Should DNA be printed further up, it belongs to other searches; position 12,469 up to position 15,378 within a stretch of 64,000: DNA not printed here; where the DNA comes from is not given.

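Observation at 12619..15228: Single-polypeptide fusion of arginine decarboxylase and agmatine deiminase, immediately followed by aguB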

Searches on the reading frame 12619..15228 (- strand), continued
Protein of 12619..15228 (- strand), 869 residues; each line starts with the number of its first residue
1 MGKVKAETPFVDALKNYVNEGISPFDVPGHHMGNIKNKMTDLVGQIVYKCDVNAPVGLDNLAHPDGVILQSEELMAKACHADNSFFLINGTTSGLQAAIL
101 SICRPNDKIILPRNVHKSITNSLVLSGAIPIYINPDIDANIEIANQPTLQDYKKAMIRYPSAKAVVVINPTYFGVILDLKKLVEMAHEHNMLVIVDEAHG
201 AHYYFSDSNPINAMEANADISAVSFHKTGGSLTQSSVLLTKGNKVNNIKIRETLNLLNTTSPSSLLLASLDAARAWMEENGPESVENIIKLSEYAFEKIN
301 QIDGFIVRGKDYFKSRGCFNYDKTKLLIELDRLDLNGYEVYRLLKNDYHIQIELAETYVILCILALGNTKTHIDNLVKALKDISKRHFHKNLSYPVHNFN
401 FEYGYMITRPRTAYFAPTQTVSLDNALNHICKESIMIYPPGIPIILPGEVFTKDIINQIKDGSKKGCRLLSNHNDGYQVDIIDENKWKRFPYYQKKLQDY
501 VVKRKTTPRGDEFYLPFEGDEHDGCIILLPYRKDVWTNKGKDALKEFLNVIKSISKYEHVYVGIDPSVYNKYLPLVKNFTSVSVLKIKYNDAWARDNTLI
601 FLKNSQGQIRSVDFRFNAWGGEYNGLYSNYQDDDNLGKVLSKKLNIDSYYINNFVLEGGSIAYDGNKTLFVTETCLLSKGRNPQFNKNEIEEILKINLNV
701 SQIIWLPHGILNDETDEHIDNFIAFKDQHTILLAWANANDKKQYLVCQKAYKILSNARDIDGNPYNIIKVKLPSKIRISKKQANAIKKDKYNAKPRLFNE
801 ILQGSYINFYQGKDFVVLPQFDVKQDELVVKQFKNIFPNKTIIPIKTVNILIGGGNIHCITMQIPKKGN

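Call 9: find_encoding_contigs(protein=window:12619-15228:-, flank=10000, max_places=4)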
Protein window:12619-15228:- (869 aa): 3 contigs read that carry it; 1 place shown.
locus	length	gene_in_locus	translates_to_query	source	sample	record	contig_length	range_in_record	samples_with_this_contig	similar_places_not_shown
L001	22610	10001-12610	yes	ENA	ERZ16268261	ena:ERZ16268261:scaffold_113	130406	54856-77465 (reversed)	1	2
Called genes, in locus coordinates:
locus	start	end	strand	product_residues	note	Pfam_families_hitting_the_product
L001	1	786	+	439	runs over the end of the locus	PF27526:XylA2_C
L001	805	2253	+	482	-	PF00370:FGGY_N, PF02782:FGGY_C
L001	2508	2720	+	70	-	PF04023:FeoA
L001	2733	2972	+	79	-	PF04023:FeoA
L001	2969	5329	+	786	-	PF00009:GTP_EFTU (weak), PF01926:MMR_HSR1, PF02421:FeoB_N, PF09439:SRPRB (weak), PF17910:FeoB_Cyto (faint), PF07670:Gate, PF07664:FeoB_C, PF07670:Gate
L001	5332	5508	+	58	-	-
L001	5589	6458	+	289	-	PF00756:Esterase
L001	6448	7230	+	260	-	-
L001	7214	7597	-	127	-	PF01325:Fe_dep_repress, PF01047:MarR (faint), PF02742:Fe_dep_repr_C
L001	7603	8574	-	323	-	-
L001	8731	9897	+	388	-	-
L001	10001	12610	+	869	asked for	PF01276:OKR_DC_1, PF00155:Aminotran_1_2, PF00266:Aminotran_5, PF01041:DegT_DnrJ_EryC1, PF03711:OKR_DC_1_C (weak), PF04371:PAD_porph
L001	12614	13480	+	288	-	PF00795:CN_hydrolase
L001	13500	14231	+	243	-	PF01643:Acyl-ACP_TE, PF13279:4HBT_2 (faint), PF20791:Acyl-ACP_TE_C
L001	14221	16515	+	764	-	PF00933:Glyco_hydro_3, PF01915:Glyco_hydro_3_C, PF14310:Fn3-like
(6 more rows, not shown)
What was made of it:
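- The window comes from a metagenome assembly (call 9).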

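Call 27: search_protein_representatives(protein=window:12619-15228:-)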
Query: 869 residues. Proteins with E-value up to 0.001 (for the whole library): 13102; up to 1e-10: 8084; up to 1e-30: 3309. The best 150 are listed.
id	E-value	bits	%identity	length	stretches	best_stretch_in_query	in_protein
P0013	0.0e+00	1317.9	64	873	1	3-868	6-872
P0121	2.8e-200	684.0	47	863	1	1-708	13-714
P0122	1.3e-165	569.3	50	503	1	369-866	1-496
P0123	6.7e-139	480.9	60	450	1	6-358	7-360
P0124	7.5e-134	464.2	47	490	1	5-469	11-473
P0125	1.3e-129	450.2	44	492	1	3-487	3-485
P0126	1.1e-126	440.5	44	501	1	6-496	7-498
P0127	6.2e-121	421.5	45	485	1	7-472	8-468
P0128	6.1e-118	411.6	44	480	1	7-475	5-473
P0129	7.7e-118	411.3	43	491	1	6-480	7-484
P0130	4.4e-117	408.8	44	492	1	6-473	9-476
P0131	1.9e-114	400.0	43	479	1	7-474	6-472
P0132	2.6e-111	389.7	42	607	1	4-471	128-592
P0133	3.8e-110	385.8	41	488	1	8-485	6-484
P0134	1.7e-109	383.6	42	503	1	8-476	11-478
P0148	1.7e-99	350.6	39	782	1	5-465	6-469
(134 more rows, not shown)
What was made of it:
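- At 50% clustering the fused proteins collapse into essentially one representative among 1.84 billion (call 27).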

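Call 29: list_cluster_members(proteins=[P0121, P0122, P0124, P0125, P0126, P0127, P0128, P0129, P0148, P0132])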
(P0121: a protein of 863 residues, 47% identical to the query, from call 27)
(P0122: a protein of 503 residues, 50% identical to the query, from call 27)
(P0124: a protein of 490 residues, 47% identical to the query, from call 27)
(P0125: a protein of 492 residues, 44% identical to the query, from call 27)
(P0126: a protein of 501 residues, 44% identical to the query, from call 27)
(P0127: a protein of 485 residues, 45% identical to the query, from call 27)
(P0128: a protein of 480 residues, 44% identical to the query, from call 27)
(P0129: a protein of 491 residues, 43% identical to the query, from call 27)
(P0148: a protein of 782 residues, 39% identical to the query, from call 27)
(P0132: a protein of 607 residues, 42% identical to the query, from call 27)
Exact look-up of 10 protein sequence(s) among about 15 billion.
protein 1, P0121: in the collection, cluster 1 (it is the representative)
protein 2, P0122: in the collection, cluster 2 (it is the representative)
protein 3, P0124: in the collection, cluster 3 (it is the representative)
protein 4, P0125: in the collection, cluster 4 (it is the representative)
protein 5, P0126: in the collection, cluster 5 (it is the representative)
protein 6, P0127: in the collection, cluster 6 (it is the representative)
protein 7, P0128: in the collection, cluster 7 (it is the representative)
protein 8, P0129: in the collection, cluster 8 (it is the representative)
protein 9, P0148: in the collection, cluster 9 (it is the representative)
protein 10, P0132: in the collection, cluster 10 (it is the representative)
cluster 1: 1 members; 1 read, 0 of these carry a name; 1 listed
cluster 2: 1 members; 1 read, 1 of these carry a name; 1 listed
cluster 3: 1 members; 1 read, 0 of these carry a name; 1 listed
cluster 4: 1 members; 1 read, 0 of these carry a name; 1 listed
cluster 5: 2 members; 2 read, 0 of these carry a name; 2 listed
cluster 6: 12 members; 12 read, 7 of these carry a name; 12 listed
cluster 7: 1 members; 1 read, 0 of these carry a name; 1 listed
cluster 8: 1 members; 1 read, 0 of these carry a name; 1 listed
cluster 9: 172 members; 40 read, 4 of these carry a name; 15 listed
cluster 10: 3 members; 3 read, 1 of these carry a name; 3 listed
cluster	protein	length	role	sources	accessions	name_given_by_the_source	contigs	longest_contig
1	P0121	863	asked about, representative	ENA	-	-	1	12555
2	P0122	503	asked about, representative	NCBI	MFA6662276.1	MAG: agmatine deiminase, partial [Bacilli bacterium]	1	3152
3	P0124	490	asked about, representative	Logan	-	-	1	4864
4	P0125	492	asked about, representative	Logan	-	-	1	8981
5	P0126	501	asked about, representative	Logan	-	-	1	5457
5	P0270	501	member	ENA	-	-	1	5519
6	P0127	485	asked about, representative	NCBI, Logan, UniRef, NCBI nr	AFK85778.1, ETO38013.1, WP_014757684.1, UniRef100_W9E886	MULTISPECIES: aminotransferase class I/II-fold pyridoxal phosphate-dependent enzyme ... | Orn/Lys/Arg decarboxylase major region n=2 Tax=Thermoanaerobacterium TaxID=28895 ...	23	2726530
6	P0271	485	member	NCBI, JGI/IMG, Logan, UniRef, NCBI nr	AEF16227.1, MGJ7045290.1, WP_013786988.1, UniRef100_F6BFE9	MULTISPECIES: aminotransferase class I/II-fold pyridoxal phosphate-dependent enzyme ... | Arginine decarboxylase n=1 Tax=Thermoanaerobacterium xylanolyticum (strain ATCC 49914 / ... | aminotransferase class I/II-fold pyridoxal phosphate-dependent enzyme ...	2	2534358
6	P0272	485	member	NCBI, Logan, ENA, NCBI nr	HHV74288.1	MAG TPA: aminotransferase class I/II-fold pyridoxal phosphate-dependent enzyme ... | aminotransferase class I/II-fold pyridoxal phosphate-dependent enzyme ...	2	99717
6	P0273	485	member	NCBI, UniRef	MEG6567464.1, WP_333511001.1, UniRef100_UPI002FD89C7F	aminotransferase class I/II-fold pyridoxal phosphate-dependent enzyme ... | aminotransferase class I/II-fold pyridoxal phosphate-dependent enzyme n=1 ...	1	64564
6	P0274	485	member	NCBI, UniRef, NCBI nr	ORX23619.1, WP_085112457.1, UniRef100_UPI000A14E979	arginine decarboxylase [Thermoanaerobacterium sp. PSU-2] | aminotransferase class I/II-fold pyridoxal phosphate-dependent enzyme n=1 ... | aminotransferase class I/II-fold pyridoxal phosphate-dependent enzyme ...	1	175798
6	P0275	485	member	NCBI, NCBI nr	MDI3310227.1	MAG: aminotransferase class I/II-fold pyridoxal phosphate-dependent enzyme ... | aminotransferase class I/II-fold pyridoxal phosphate-dependent enzyme ...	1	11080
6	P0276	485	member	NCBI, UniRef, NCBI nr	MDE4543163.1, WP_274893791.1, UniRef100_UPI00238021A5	aminotransferase class I/II-fold pyridoxal phosphate-dependent enzyme ... | aminotransferase class I/II-fold pyridoxal phosphate-dependent enzyme n=1 ...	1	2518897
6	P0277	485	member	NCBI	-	-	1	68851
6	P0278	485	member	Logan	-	-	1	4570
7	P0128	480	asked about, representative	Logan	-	-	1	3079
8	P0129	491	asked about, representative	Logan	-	-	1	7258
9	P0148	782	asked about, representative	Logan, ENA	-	-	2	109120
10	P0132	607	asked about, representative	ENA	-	-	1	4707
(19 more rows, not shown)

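Call 33: find_related_loci(query=A1, collection=genome_contigs, flank=10000)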
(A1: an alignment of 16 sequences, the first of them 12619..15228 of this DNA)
Query A1 (869 aa) in genome_contigs; peptide patterns used: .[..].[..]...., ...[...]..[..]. (x = any residue, [..] = any of these).
600 stretches matched a pattern (row limit reached: there are more); 583 encode a relative of the query (tblastn E <= 1e-3); the best 80 are kept; 80 distinct loci.
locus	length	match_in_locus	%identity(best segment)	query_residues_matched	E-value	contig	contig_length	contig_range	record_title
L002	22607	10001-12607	99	1-869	0e+0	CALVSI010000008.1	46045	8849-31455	MAG: uncultured Bacilli bacterium isolate BRZ_SM__bin58 genome assembly, contig: BRZ_SM__NODE_776_length_46045_cov_9.133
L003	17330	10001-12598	68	1-866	0e+0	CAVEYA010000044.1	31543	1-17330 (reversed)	bacterium isolate H07631-L1_cleanbin_000038 genome assembly, contig: Spades_H07631-L1_contig_878, whole genome shotgun s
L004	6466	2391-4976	56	7-868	0e+0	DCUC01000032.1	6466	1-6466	MAG TPA_asm: Bacillales bacterium UBA1424 UBA1424_contig_69431, whole genome shotgun sequence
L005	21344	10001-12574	56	7-866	0e+0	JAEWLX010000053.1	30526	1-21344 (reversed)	MAG: Bacillota bacterium isolate OH_PDB_11 k127_1579784, whole genome shotgun sequence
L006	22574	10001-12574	56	7-865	0e+0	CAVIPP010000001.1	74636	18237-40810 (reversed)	Oscillospiraceae bacterium isolate H07676-L1_cleanbin_000086 genome assembly, contig: Spades_H07676-L1_contig_196, whole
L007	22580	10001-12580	56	5-865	0e+0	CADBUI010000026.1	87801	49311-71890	MAG: uncultured Erysipelotrichaceae bacterium isolate RUG14309 genome assembly, contig: RUG14309_asm_26, whole genome sh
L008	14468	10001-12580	55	5-865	0e+0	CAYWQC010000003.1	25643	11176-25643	MAG TPA_asm: uncultured Staphylococcaceae bacterium isolate binchicken_co157_111 genome assembly, contig: NODE_4106_leng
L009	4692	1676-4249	55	7-866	0e+0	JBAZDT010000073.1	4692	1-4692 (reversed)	MAG: Bacilli bacterium isolate SO_2017_LW3_106 NODE_69415_length_4692_cov_1.064403_LW162_2017, whole genome shotgun sequ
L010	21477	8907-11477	56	7-865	0e+0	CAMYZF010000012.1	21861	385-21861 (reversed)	MAG TPA_asm: uncultured Erysipelotrichaceae bacterium isolate SRR10912541_bin.28_metaWRAP_v1.3_MAG genome assembly, cont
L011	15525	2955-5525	55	8-865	0e+0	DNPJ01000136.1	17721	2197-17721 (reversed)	MAG TPA_asm: Bacillota bacterium isolate UBA8580 contig_981, whole genome shotgun sequence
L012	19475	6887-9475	54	4-867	0e+0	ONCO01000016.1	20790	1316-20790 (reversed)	uncultured Erysipelotrichaceae bacterium isolate RUG187 genome assembly, contig: scaffold_1590, whole genome shotgun seq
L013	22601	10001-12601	55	1-867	0e+0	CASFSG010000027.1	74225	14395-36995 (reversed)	uncultured bacterium isolate CO.B31.metabat-bins.33 genome assembly, contig: CO.B31.metabat-bins.33.fa_k141_14865235, wh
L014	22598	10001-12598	54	1-866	0e+0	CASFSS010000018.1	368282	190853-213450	uncultured bacterium isolate SI.B16.metabat-bins.179 genome assembly, contig: SI.B16.metabat-bins.179.fa_k141_458828, wh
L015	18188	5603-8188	54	5-866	0e+0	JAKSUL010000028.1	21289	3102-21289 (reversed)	MAG: Bacilli bacterium isolate Horse_feces332 MAG332_28, whole genome shotgun sequence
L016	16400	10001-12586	53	8-867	0e+0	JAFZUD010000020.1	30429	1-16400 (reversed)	MAG: Bacilli bacterium isolate RGIG8100 Water_buffalos_Rumen-3__c170407, whole genome shotgun sequence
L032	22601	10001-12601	53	5-869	0e+0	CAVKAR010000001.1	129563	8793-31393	Lachnospiraceae bacterium isolate H07658-L1_cleanbin_000005 genome assembly, contig: Spades_H07658-L1_contig_18, whole g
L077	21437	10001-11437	43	7-492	2e-117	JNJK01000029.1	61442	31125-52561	Lachnospiraceae bacterium MC2017 T350DRAFT_scaffold00025.25_C, whole genome shotgun sequence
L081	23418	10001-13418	45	9-865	3e-115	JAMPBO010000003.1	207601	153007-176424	MAG: Bacteroides sp. isolate NALB_7821a_19 Scaffold_#3__SCF_003___207601_bp, whole genome shotgun sequence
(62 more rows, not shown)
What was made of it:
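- The loci were retrieved through AgDI motifs (call 33), so the co-occurrence counts are ascertainment-biased. The identical protein is on 3 contigs (call 9), and a 99% identical copy is in an independent MAG (L002, call 33). At least one carrier has a reduced genome: a 1.06-Mb complete chromosome (call 33).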

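Call 41: search_protein_families(library=pfam, proteins=[L077:11442-12302:+, L077:12299-13558:+, L077:13571-14698:+, L012:5923-6828:+, L012:5138-5926:+, L012:3366-5102:+, L012:2123-3307:-, L032:13476-14078:+, L032:14088-15980:+, L032:15973-16821:+], max_evalue=0.001)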
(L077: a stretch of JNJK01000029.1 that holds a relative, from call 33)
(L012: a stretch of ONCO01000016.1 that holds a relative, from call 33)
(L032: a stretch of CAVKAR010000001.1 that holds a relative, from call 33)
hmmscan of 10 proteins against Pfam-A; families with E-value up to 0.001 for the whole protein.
L077:11442-12302:+ (286 aa): 2 families
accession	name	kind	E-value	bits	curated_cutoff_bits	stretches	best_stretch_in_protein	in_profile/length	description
PF01564.23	Spermine_synth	-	7.9e-53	179.2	22.9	1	58-238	1-179/186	Spermine/spermidine synthase domain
PF17284.7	Spermine_synt_N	-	1.8e-13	50.6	22.1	1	4-52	2-50/53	Spermidine synthase tetramerisation domain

L077:12299-13558:+ (419 aa): 3 families
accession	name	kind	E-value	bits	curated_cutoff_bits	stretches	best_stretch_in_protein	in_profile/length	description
PF16653.10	Sacchrp_dh_C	-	4.9e-45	155.1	31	1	160-406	1-264/265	Saccharopine dehydrogenase C-terminal domain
PF03435.24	Sacchrp_dh_NADP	-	7.7e-31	107.5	25.1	1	4-156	1-129/129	Saccharopine dehydrogenase NADP binding domain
PF01488.26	Shikimate_DH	-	0.00034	21.1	24.3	1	2-61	13-70/138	Shikimate / quinate 5-dehydrogenase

L077:13571-14698:+ (375 aa): 1 family
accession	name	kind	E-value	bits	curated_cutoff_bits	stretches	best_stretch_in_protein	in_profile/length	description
PF00278.28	Orn_DAP_Arg_deC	-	2.7e-11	44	23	1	137-331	5-94/95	Pyridoxal-dependent decarboxylase, C-terminal sheet domain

L012:5923-6828:+ (301 aa): 5 families
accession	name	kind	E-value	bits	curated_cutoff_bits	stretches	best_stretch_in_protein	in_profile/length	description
PF20434.5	BD-FAE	-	4.7e-22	79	26.8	1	51-240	2-200/215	BD-FAE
PF07859.19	Abhydrolase_3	-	5.7e-13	49.6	25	1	66-219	2-144/210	alpha/beta hydrolase fold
PF10340.15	Say1_Mug180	-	9.2e-06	25.2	21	1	34-150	91-208/374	Steryl acetyl hydrolase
PF00135.34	COesterase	-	7.4e-05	22.3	27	0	60-154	101-200/515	Carboxylesterase family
PF02129.25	Peptidase_S15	-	0.00081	19.6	23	0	69-153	46-111/262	X-Pro dipeptidyl-peptidase (S15 family)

L012:5138-5926:+ (262 aa): 2 families
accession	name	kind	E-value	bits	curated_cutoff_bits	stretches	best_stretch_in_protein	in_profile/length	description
PF08282.18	Hydrolase_3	-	1.2e-27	97.7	20.9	1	10-256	2-254/255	haloacid dehalogenase-like hydrolase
PF00702.32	Hydrolase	-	4e-06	27.8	26.4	0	189-219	155-185/191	haloacid dehalogenase-like hydrolase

L012:3366-5102:+ (578 aa): 4 families
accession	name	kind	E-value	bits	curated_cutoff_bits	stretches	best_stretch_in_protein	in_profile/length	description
PF02837.24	Glyco_hydro_2_N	-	5.6e-12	46.3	28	1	32-177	4-165/169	Glycosyl hydrolases family 2, sugar binding domain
PF02836.23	Glyco_hydro_2_C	-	2e-10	40.8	21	1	284-465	8-175/302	Glycosyl hydrolases family 2, TIM barrel domain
PF22666.2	Glyco_hydro_2_N2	-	2.6e-08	34.5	27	1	68-148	42-123/167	Glycosyl hydrolase 2 galactose-binding domain-like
PF00703.27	Glyco_hydro_2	-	1.1e-07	33.1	23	1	184-271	2-109/109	Glycosyl hydrolases family 2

L012:2123-3307:- (394 aa): 1 family
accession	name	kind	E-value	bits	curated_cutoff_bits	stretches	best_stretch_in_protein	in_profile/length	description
PF00557.29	Peptidase_M24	-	1.3e-34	120.3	23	1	161-373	8-206/208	Metallopeptidase family M24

L032:13476-14078:+ (200 aa): 1 family
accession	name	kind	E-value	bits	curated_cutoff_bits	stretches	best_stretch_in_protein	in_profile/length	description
PF02659.21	Mntp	-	1.4e-35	122.7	24.4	1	33-191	3-152/152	Putative manganese efflux pump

L032:14088-15980:+ (630 aa): 1 family
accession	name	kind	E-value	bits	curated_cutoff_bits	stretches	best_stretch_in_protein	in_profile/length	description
PF02872.23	5_nucleotid_C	-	1e-13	52.1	23.6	1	493-563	22-85/158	5'-nucleotidase, C-terminal domain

L032:15973-16821:+ (282 aa): 2 families
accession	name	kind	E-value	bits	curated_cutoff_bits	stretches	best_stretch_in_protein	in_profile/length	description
PF01734.28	Patatin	-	1.8e-20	74.4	27.7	1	6-168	1-188/191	Patatin-like phospholipase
PF19890.4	DUF6363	-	1e-13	51.3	26.4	1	208-280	1-73/75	Domain of unknown function (DUF6363)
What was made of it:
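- Out-group homologues sit in spermidine-biosynthesis clusters (call 41).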

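Call 42: search_protein_families(library=pfam, proteins=[L032:16854-17930:+, L032:17809-19509:+], max_evalue=0.001)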
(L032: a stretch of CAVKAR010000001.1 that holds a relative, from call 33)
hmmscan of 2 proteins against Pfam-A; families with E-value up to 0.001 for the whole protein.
L032:16854-17930:+ (358 aa): 1 family
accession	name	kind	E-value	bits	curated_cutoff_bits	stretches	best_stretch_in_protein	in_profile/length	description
PF00849.27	PseudoU_synth_2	-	5.6e-28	98.5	26.8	1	101-250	2-150/152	RNA pseudouridylate synthase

L032:17809-19509:+ (566 aa): 1 family
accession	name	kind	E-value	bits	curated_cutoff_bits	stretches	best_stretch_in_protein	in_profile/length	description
PF07556.16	DUF1538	-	3.6e-110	366.7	22.6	2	82-271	15-210/211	Protein of unknown function (DUF1538)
